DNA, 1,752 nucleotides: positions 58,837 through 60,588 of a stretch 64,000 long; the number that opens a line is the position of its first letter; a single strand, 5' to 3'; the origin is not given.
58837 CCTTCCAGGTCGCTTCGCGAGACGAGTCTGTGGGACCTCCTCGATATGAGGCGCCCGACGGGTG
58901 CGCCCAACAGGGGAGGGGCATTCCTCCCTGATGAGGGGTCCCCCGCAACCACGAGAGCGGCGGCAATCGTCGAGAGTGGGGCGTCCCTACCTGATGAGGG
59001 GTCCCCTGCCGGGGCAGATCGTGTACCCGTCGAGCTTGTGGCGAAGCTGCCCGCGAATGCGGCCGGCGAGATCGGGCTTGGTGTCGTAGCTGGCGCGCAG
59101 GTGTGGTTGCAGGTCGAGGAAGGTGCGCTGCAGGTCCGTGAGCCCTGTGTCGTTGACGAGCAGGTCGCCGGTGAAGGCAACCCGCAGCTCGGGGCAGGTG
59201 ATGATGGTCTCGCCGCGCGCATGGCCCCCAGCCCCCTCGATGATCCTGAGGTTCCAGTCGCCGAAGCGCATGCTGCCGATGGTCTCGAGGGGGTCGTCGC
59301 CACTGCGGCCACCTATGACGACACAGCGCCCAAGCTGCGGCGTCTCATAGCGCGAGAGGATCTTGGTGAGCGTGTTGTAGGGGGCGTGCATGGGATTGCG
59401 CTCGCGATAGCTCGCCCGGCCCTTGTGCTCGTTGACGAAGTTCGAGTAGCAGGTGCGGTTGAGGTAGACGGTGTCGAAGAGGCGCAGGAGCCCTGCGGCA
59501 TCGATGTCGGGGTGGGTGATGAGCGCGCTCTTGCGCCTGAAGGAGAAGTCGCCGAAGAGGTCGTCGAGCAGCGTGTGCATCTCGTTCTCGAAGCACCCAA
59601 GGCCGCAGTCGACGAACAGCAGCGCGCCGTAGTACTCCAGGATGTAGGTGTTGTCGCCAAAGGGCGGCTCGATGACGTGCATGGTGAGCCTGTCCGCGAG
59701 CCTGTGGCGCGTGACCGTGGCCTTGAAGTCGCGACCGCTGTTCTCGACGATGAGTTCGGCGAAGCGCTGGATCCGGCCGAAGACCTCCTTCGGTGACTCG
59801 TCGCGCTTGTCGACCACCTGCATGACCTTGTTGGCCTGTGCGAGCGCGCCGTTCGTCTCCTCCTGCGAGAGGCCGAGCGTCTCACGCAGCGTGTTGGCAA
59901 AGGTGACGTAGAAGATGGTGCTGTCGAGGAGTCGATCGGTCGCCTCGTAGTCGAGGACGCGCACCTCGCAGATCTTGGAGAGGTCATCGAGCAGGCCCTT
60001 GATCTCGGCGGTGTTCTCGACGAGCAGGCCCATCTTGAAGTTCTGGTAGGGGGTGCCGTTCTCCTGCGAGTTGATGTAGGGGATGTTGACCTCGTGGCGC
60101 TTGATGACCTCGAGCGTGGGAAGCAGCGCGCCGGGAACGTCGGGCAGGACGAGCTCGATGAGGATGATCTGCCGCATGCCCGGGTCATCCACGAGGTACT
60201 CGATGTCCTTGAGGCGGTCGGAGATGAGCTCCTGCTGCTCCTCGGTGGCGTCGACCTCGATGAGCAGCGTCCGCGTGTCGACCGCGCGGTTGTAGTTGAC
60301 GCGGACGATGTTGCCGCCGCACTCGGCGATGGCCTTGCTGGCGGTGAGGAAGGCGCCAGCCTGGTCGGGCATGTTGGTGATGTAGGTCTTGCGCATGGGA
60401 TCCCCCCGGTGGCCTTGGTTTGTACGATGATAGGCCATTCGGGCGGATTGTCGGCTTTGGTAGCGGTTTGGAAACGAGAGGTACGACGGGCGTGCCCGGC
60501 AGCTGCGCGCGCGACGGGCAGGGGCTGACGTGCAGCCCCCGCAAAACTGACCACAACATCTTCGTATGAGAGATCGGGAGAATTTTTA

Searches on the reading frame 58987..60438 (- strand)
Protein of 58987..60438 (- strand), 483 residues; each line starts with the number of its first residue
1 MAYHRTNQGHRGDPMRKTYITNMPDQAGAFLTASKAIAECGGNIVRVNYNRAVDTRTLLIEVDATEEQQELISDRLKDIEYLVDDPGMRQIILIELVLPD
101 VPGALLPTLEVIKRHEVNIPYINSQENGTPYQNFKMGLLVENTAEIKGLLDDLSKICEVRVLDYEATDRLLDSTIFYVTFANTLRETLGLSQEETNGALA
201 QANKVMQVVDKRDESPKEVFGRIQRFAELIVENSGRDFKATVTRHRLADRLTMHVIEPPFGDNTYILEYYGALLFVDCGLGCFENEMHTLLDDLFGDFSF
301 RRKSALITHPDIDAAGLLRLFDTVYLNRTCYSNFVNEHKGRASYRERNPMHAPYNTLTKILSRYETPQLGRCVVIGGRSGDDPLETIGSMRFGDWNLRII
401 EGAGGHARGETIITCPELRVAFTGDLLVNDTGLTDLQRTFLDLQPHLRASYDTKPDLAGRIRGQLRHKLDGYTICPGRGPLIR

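Call 7: search_protein_families(library=pfam, proteins=[window:58987-60438:-], max_evalue=0.01)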
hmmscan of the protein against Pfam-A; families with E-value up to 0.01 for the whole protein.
window:58987-60438:- (483 aa): 4 families
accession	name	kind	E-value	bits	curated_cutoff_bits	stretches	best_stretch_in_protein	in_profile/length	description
PF13291.12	ACT_4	-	4.2e-05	24.6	27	1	93-159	8-75/80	ACT domain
PF01842.31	ACT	-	0.00019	21.6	27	0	93-157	2-65/66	ACT domain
PF00585.24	Thr_dehydrat_C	-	0.0014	18.8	27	0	17-83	11-78/91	C-terminal regulatory domain of Threonine dehydratase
PF00753.33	Lactamase_B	-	0.0025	18.2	22.7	1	306-443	48-169/196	Metallo-beta-lactamase superfamily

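Call 13: find_encoding_contigs(protein=window:58987-60438:-, flank=10000, max_places=10)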
Protein window:58987-60438:- (483 aa): no gene with exactly this product is on record in the collection.

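Call 14: find_encoding_contigs(protein=window:58987-60396:-, flank=10000, max_places=10)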
Protein window:58987-60396:- (469 aa): 5 contigs read that carry it; 4 places shown.
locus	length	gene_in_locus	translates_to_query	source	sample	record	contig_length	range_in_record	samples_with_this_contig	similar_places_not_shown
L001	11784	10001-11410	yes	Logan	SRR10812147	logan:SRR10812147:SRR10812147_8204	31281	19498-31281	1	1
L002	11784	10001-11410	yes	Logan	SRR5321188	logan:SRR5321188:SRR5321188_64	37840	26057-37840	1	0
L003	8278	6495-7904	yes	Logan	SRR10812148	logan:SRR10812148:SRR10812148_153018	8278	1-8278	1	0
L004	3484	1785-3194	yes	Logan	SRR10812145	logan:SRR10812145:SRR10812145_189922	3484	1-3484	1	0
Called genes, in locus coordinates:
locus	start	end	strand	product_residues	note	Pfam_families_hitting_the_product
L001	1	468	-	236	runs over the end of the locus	PF00392:GntR, PF07729:FCD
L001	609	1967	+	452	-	PF00367:PTS_EIIB, PF02378:PTS_EIIC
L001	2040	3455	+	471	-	PF00232:Glyco_hydro_1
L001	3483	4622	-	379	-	PF00512:HisKA, PF02518:HATPase_c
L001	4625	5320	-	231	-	PF00072:Response_reg, PF00486:Trans_reg_C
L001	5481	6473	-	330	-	PF06161:DUF975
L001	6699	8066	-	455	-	PF08245:Mur_ligase_M, PF08353:MurT_C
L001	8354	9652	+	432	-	PF14262:Cthe_2159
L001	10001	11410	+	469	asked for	-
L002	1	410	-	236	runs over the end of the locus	PF00392:GntR, PF07729:FCD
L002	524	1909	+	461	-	PF00367:PTS_EIIB, PF02378:PTS_EIIC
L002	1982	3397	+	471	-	PF00232:Glyco_hydro_1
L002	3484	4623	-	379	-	PF00512:HisKA, PF02518:HATPase_c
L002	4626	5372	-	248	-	PF00072:Response_reg, PF00486:Trans_reg_C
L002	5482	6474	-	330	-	PF06161:DUF975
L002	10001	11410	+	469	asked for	-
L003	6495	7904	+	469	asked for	-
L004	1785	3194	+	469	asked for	-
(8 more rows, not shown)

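Call 19: find_related_loci(query=window:58987-60396:-, collection=genome_contigs, flank=10000)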
Query window:58987-60396:- (469 aa) in genome_contigs; peptide patterns used: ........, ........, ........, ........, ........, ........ (x = any residue, [..] = any of these).
41 stretches matched a pattern; 21 encode a relative of the query (tblastn E <= 1e-3); 21 distinct loci.
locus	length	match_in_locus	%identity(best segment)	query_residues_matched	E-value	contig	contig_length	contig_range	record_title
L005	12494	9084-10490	83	1-469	0e+0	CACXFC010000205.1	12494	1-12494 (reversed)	MAG: uncultured Coriobacteriaceae bacterium isolate RUG11201 genome assembly, contig: RUG11201_asm_205, whole genome sho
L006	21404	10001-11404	79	1-468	0e+0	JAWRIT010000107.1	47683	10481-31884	MAG: Atopobiaceae bacterium isolate RFS18 c_000000078530, whole genome shotgun sequence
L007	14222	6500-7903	66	1-468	0e+0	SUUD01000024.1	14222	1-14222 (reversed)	MAG: Olsenella sp. isolate SIG37 NODE_3199_length_14222_cov_3.918558, whole genome shotgun sequence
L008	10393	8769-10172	69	1-468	0e+0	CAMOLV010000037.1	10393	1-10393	MAG: uncultured Coriobacteriales bacterium isolate SRR873601_bin.12_metaWRAP_v1.3_MAG genome assembly, contig: NODE_2039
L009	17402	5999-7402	68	1-468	0e+0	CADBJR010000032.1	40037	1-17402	MAG: uncultured Coriobacteriaceae bacterium isolate RUG14037 genome assembly, contig: RUG14037_asm_32, whole genome shot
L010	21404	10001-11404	69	1-468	0e+0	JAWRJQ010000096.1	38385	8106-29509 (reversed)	MAG: Atopobiaceae bacterium isolate RFS17 c_000000121858, whole genome shotgun sequence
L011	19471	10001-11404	65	1-468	0e+0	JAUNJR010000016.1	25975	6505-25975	MAG: Coriobacteriales bacterium isolate S2M_St_18 NODE_94_length_25975_cov_11.214159, whole genome shotgun sequence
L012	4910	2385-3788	65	1-468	0e+0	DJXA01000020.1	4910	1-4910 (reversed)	MAG TPA_asm: Atopobiaceae bacterium UBA7016 UBA7016_contig_121278, whole genome shotgun sequence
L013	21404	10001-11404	65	1-468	0e+0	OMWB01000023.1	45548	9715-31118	uncultured actinobacterium isolate RUG002 genome assembly, contig: scaffold_317, whole genome shotgun sequence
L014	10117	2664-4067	64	1-468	0e+0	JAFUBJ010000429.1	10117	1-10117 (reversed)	MAG: Atopobiaceae bacterium isolate RGIG4340 Roe_deer_Jejunum-1__c168656, whole genome shotgun sequence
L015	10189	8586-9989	62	1-468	0e+0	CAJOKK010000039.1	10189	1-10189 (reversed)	uncultured Atopobiaceae bacterium isolate Reindeer_1_mag_117 genome assembly, contig: scaffold_8092, whole genome shotgu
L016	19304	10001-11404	63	1-468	0e+0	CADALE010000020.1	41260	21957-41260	MAG: uncultured Coriobacteriaceae bacterium isolate RUG13402 genome assembly, contig: RUG13402_asm_20, whole genome shot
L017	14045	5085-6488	64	1-468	0e+0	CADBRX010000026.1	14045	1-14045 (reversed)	MAG: uncultured Coriobacteriaceae bacterium isolate RUG14245 genome assembly, contig: RUG14245_asm_26, whole genome shot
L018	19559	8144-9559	43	1-468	2e-124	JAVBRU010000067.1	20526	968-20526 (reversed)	MAG: Eubacteriales bacterium isolate EPI_MAG_00204 c_000005028611, whole genome shotgun sequence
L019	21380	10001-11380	39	2-457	6e-113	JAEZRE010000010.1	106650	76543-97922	MAG: Bacillota bacterium isolate OH_PBB_125 k127_772886, whole genome shotgun sequence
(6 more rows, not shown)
